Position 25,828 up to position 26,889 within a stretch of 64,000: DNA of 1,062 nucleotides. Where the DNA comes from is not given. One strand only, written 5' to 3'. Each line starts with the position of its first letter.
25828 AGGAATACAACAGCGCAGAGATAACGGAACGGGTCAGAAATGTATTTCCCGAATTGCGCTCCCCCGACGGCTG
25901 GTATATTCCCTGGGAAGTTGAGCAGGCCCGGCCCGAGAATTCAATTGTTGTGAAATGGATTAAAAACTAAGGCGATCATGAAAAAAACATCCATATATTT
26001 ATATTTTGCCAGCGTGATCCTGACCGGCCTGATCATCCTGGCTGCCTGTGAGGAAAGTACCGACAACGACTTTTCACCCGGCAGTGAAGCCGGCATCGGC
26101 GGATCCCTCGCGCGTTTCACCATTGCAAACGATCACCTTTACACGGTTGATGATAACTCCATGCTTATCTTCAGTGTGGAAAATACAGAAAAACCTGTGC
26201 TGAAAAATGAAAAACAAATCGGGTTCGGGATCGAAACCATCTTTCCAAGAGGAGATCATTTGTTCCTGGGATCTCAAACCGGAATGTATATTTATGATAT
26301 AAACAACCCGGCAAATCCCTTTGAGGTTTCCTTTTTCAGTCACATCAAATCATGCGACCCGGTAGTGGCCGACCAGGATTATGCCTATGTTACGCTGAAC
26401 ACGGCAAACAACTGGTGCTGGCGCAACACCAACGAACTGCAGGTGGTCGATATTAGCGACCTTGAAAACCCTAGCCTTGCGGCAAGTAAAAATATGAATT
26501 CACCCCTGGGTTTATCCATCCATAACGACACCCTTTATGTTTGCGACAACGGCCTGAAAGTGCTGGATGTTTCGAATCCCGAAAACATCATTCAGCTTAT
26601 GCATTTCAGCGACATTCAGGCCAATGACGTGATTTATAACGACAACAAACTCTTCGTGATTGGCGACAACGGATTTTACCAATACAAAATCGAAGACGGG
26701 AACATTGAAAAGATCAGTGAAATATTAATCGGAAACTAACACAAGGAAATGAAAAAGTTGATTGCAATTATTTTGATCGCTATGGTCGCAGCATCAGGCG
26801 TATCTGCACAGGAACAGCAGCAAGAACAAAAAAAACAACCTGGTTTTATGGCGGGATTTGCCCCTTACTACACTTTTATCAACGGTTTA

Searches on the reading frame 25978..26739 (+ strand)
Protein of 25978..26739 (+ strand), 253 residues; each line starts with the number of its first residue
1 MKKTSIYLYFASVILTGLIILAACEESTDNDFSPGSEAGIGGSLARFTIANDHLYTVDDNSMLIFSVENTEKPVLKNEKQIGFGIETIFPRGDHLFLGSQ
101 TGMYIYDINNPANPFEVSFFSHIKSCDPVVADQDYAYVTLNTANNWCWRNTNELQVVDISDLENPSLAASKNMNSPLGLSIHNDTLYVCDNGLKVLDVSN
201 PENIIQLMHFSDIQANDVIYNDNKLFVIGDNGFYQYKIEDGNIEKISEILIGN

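Call 3: search_protein_families(library=pfam, proteins=[window:25978-26739:+], max_evalue=0.01)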
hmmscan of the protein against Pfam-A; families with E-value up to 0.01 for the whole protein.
window:25978-26739:+ (253 aa): 2 families
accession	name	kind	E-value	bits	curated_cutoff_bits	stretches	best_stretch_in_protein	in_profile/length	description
PF08309.17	LVIVD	-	1.2e-09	37.8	20.2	0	184-203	12-33/42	LVIVD repeat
PF00780.28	CNH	-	1.1e-05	25.8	26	0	186-239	6-61/255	CNH domain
